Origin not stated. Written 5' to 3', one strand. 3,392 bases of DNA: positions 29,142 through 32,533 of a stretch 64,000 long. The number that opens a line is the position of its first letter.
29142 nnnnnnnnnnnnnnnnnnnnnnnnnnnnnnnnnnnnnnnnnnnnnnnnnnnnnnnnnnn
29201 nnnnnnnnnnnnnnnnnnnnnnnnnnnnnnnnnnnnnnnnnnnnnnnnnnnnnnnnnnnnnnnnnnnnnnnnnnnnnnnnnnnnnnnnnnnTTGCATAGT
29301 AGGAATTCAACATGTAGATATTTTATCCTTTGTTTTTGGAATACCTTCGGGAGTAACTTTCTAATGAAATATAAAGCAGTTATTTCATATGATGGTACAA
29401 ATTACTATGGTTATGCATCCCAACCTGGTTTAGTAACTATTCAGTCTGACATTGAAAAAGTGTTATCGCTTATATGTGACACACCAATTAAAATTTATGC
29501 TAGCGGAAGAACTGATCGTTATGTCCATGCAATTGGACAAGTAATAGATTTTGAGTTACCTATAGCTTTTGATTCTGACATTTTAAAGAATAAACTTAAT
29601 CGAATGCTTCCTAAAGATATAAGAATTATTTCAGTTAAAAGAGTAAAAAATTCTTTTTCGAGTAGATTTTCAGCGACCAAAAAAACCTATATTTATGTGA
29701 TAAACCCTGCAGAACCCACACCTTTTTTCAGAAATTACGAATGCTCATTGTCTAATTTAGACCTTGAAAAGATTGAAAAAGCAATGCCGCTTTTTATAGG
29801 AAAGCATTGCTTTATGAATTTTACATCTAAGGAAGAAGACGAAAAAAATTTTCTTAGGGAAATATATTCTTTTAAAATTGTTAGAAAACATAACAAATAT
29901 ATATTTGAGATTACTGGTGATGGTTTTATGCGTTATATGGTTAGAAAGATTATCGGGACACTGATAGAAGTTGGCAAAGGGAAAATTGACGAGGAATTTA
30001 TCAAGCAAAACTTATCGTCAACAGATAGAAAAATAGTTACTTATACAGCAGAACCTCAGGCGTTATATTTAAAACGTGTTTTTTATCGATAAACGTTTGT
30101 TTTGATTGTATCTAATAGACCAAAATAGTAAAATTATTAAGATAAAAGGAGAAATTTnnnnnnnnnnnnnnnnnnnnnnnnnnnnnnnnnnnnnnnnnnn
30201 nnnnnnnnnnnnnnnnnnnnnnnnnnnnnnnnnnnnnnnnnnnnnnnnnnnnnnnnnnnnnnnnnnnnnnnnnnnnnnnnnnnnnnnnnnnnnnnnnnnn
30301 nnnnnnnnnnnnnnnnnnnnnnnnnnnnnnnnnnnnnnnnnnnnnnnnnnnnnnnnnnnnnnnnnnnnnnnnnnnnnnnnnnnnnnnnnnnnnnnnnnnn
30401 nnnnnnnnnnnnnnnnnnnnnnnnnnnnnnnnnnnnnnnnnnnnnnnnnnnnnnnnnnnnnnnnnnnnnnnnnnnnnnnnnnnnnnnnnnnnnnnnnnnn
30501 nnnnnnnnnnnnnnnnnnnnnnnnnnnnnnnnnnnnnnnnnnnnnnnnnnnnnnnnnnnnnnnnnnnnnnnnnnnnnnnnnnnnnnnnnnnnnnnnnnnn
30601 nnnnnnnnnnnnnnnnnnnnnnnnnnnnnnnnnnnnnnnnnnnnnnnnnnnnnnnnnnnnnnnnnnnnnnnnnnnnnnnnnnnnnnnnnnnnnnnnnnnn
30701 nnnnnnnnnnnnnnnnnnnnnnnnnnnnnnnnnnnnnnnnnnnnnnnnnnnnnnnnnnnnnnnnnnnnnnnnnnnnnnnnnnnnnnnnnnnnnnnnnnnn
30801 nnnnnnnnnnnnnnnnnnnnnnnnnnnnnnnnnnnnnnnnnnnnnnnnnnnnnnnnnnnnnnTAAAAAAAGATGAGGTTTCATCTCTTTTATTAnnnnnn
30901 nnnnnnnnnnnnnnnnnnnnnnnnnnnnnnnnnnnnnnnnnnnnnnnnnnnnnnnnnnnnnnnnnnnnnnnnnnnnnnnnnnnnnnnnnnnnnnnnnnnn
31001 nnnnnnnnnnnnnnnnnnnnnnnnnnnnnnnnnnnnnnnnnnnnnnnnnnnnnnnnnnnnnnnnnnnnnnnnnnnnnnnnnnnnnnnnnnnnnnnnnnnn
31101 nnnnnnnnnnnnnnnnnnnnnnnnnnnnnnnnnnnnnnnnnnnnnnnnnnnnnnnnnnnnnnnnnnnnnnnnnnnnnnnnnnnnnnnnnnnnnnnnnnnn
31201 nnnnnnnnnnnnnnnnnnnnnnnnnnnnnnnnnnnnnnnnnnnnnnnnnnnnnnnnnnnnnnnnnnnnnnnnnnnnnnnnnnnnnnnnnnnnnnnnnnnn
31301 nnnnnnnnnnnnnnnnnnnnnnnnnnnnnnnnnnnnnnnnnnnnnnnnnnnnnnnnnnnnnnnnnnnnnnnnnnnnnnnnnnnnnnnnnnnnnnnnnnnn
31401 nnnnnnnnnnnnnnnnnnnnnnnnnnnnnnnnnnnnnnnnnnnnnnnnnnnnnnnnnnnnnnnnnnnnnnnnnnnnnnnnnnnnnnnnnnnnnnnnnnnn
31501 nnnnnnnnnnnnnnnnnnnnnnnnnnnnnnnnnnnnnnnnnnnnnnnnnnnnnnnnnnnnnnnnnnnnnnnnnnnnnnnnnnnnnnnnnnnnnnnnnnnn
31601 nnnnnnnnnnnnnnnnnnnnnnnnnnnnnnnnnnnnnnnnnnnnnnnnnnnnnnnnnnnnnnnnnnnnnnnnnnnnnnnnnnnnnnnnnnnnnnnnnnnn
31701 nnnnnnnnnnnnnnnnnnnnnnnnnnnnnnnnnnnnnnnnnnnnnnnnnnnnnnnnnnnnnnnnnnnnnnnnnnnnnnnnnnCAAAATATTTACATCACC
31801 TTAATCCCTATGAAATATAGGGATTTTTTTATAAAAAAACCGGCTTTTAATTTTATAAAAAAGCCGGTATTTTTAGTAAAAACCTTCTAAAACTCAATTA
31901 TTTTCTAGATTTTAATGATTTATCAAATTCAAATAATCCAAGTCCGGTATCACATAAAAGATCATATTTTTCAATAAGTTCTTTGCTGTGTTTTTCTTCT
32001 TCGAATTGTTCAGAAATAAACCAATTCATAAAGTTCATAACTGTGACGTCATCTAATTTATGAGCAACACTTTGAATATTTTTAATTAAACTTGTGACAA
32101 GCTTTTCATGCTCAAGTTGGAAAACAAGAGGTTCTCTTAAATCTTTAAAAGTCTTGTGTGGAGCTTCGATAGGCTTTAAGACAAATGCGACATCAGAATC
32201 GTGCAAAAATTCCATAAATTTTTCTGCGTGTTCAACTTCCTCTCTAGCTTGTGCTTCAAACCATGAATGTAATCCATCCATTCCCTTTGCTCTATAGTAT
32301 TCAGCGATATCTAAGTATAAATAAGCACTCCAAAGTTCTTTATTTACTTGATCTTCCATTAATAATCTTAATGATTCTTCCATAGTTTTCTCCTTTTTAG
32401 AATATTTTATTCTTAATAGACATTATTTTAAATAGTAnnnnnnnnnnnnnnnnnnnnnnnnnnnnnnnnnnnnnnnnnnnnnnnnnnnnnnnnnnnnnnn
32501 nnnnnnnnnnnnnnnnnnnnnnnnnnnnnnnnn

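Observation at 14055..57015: Dispersed ~34-bp motif family (core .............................) on both strands, in intergenic and coding DNA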

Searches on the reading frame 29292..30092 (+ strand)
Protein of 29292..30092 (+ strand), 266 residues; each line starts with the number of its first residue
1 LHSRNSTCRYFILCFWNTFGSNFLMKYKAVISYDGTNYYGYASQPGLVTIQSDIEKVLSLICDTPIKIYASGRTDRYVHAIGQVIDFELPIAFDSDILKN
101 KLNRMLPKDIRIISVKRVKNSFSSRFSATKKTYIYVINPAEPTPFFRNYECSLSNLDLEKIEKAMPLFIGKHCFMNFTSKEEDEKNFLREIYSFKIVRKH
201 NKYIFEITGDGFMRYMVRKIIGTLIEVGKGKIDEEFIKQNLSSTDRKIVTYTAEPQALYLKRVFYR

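Call 71: search_protein_families(library=pfam, proteins=[window:29292-30092:+], max_evalue=0.00001)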
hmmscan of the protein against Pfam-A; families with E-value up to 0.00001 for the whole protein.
window:29292-30092:+ (266 aa): 1 family
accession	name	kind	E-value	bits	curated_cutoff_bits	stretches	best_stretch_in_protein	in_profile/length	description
PF01416.25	PseudoU_synth_1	-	4.5e-33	114.4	23.3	2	164-265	1-107/108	tRNA pseudouridine synthase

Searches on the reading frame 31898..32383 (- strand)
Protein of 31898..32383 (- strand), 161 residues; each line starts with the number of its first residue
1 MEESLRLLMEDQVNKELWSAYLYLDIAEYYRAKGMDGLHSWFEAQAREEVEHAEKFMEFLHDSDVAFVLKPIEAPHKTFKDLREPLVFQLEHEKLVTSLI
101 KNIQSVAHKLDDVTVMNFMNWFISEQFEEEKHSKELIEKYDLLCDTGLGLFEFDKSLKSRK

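Call 72: search_protein_families(library=pfam, proteins=[window:31898-32383:-], max_evalue=0.00001)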
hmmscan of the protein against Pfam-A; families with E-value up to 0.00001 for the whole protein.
window:31898-32383:- (161 aa): 1 family
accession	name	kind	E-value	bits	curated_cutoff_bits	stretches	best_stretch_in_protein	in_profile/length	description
PF00210.30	Ferritin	-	1.2e-29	103.5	24.5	1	10-141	5-140/142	Ferritin-like domain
